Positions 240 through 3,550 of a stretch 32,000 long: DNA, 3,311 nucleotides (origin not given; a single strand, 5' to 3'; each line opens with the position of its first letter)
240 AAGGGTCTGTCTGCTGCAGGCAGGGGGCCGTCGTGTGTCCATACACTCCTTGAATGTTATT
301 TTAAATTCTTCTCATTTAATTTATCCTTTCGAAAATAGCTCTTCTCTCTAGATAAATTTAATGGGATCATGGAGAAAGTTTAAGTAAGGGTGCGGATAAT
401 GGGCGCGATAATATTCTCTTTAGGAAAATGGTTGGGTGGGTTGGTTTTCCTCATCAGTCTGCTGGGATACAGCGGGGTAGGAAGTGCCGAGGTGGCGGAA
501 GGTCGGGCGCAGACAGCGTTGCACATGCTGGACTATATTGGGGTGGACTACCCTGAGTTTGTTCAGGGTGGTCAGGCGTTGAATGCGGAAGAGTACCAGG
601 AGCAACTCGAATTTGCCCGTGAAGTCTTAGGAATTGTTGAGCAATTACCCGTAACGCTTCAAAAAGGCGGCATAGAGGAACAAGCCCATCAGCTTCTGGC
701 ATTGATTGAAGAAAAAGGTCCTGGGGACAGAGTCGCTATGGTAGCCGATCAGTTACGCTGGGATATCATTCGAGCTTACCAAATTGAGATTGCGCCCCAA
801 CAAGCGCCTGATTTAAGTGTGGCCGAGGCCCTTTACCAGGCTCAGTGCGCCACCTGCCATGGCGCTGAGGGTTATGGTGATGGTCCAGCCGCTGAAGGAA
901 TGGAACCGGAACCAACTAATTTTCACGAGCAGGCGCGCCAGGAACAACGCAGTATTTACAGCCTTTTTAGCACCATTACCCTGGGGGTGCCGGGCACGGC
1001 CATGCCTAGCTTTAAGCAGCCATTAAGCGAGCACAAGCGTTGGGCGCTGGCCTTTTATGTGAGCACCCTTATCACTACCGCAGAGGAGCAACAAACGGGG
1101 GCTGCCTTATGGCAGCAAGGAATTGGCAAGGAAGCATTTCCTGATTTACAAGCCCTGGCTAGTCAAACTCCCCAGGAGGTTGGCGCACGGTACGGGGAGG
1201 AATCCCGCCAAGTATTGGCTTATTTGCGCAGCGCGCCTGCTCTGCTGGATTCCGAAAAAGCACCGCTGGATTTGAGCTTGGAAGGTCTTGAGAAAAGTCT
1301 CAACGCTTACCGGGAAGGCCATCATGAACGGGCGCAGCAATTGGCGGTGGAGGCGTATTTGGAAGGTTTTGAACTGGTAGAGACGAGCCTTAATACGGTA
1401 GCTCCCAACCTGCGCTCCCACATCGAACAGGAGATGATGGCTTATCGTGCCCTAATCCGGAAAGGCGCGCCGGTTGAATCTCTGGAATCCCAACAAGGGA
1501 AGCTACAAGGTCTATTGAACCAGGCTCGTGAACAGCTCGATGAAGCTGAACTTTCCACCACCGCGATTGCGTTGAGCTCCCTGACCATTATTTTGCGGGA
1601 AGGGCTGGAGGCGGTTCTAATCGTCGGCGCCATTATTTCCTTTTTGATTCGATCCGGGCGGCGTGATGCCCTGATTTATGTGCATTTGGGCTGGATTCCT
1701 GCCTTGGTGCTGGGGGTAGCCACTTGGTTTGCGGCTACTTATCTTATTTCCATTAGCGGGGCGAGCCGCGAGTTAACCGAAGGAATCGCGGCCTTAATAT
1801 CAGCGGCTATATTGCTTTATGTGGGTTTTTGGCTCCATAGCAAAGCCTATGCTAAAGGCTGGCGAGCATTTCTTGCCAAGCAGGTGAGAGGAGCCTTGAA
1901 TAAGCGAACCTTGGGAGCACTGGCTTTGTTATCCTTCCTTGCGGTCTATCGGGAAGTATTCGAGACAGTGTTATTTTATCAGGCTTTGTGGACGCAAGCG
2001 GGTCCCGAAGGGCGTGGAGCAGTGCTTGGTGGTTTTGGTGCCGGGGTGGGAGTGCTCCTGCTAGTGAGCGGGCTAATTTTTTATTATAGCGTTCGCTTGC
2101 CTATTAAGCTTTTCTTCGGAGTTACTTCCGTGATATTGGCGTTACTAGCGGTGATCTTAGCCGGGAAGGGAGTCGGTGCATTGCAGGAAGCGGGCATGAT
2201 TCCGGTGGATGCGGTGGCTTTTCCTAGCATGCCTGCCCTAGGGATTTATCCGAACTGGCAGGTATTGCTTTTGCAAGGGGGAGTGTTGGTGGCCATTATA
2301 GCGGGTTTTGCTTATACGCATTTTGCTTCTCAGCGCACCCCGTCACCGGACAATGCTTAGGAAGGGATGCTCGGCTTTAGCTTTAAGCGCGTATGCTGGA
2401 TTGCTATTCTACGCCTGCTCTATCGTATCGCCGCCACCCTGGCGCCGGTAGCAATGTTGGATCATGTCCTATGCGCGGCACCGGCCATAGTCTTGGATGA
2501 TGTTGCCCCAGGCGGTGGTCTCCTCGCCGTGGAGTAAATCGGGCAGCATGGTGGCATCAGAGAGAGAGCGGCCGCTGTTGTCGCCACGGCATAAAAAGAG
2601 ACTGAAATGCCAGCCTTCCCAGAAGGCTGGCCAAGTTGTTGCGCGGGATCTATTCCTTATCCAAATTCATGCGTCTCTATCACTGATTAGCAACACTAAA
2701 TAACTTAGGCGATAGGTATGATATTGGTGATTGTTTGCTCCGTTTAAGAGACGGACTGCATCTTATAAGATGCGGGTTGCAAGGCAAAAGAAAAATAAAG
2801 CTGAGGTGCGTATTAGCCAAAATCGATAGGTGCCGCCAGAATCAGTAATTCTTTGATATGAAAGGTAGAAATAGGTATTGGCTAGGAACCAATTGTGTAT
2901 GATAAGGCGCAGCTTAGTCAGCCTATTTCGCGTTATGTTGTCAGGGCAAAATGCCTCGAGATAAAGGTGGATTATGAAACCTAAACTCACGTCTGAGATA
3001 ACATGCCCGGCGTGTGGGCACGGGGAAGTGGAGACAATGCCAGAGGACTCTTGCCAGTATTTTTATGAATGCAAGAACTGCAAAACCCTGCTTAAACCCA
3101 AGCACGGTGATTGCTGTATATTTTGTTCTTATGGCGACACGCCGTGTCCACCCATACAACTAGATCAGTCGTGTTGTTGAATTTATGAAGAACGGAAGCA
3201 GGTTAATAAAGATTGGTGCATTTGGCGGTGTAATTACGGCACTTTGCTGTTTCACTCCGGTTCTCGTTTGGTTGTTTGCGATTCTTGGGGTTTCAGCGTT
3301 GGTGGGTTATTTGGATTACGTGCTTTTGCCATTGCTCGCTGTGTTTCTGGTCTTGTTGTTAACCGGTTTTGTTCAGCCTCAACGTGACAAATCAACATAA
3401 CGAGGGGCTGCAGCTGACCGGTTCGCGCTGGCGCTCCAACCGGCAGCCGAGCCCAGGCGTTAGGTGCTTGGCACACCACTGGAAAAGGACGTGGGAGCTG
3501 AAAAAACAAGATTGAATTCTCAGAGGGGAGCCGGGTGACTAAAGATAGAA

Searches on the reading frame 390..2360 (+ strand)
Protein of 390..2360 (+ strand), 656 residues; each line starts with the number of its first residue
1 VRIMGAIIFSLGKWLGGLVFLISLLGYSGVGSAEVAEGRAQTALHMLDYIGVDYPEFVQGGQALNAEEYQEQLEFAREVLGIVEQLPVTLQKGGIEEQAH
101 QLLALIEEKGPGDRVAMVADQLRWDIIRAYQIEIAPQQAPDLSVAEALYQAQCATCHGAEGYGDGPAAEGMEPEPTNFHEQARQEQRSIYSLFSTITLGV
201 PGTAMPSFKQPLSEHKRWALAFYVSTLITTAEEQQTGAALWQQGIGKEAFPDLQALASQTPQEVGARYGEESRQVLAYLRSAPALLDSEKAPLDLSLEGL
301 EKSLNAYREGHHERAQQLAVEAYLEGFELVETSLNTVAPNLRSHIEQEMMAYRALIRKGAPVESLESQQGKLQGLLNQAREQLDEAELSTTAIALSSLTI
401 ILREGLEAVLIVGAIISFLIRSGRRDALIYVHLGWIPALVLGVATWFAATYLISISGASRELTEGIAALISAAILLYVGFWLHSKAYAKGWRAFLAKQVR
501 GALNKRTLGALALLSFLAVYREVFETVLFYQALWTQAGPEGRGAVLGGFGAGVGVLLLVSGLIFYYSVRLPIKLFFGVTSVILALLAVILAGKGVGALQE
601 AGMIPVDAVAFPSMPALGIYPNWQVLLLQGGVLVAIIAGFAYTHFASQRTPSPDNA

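Call 6: search_protein_families(library=pfam, proteins=[window:390-2360:+], max_evalue=0.01)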
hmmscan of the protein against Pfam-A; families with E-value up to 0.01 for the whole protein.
window:390-2360:+ (656 aa): 3 families
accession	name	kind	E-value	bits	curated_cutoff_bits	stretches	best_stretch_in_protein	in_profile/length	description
PF03239.20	FTR1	-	2e-26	93.4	25.3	2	370-497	103-224/284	Iron permease FTR1 family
PF00034.26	Cytochrom_C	-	4.3e-10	41.2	21.3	1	146-227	5-89/90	Cytochrome c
PF13442.11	Cytochrome_CBB3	-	1.5e-09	38.5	27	1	145-224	6-68/68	Cytochrome C oxidase, cbb3-type, subunit III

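Call 8: search_protein_families(library=ncbifam, proteins=[window:390-2360:+], max_evalue=0.1)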
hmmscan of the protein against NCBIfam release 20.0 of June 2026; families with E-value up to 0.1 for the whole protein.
window:390-2360:+ (656 aa): 10 families
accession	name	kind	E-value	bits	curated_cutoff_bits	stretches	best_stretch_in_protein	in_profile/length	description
TIGR00145.1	TIGR00145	subfamily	3.1e-41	141.8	303.8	1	395-607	5-215/282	EfeU/Ftr1 family ferrous iron transporter subunit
NF041756.1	EfeU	equivalog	7.9e-31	107.6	255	1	400-611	3-211/257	iron uptake transporter permease EfeU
NF033864.1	cytochrome579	equivalog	1.5e-08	34.6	280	1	152-241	61-154/179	cytochrome 579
NF011054.0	PRK14486.1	equivalog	5.1e-07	29.5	447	1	142-225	215-288/294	putative bifunctional cbb3-type cytochrome c oxidase subunit II/cytochrome c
TIGR00782.1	ccoP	equivalog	5.6e-05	22.6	179.95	1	136-227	197-281/285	cytochrome-c oxidase, cbb3-type subunit III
NF045930.1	Cytc6PetJCyano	equivalog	0.00035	20.5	135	1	133-225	19-103/110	cytochrome c6 PetJ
NF050122.1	bc1_QcrC_actin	exception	0.00035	20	200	1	96-244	104-226/253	cytochrome bc1 complex diheme cytochrome c subunit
TIGR04494.1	c550_PedF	equivalog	0.00046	20.1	122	1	141-227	50-130/133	cytochrome c-550 PedF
NF045773.1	cytochro_C550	exception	0.022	14.7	125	0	144-171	51-79/118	cytochrome c550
NF045774.1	cytochro_C551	exception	0.072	13.1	118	0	142-161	39-58/110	cytochrome c551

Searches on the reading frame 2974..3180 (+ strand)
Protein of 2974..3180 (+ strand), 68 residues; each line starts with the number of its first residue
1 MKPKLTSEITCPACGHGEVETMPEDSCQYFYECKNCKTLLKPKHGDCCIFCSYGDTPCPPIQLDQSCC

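Call 6: search_protein_families(library=pfam, proteins=[window:2974-3180:+], max_evalue=0.01)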
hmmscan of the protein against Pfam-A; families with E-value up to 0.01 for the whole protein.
window:2974-3180:+ (68 aa): 0 families

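Call 8: search_protein_families(library=ncbifam, proteins=[window:2974-3180:+], max_evalue=0.1)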
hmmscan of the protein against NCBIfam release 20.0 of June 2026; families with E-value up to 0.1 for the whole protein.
window:2974-3180:+ (68 aa): 1 family
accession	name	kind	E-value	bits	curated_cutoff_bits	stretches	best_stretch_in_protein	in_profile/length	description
NF041374.1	GDCCVxC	domain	1.4e-29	102.1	40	1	7-63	1-57/58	GDCCVxC domain-containing (seleno)protein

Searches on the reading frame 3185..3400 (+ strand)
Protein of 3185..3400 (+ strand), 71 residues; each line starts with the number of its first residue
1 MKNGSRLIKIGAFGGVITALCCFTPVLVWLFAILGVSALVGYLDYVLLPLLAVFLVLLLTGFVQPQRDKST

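Call 6: search_protein_families(library=pfam, proteins=[window:3185-3400:+], max_evalue=0.01)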
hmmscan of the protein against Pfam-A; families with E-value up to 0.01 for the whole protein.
window:3185-3400:+ (71 aa): 1 family
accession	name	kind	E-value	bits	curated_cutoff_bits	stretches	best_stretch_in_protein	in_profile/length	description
PF11431.13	Transport_MerF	-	2e-14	53.7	24.3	1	24-62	1-39/45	Membrane transport protein MerF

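Call 8: search_protein_families(library=ncbifam, proteins=[window:3185-3400:+], max_evalue=0.1)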
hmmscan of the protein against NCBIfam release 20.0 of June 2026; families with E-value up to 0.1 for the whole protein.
window:3185-3400:+ (71 aa): 3 families
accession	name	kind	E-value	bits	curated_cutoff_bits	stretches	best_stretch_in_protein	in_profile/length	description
NF033565.0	trans_MerF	equivalog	1.7e-22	79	50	1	7-62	1-56/59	mercury resistance system transport protein MerF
NF033556.1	MerTP_fusion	equivalog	0.0016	18.1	180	1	13-61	4-52/186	mercuric transport protein MerTP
NF046075.1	UpsF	equivalog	0.051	12.4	400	1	14-68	203-254/484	membrane pilin protein UpsF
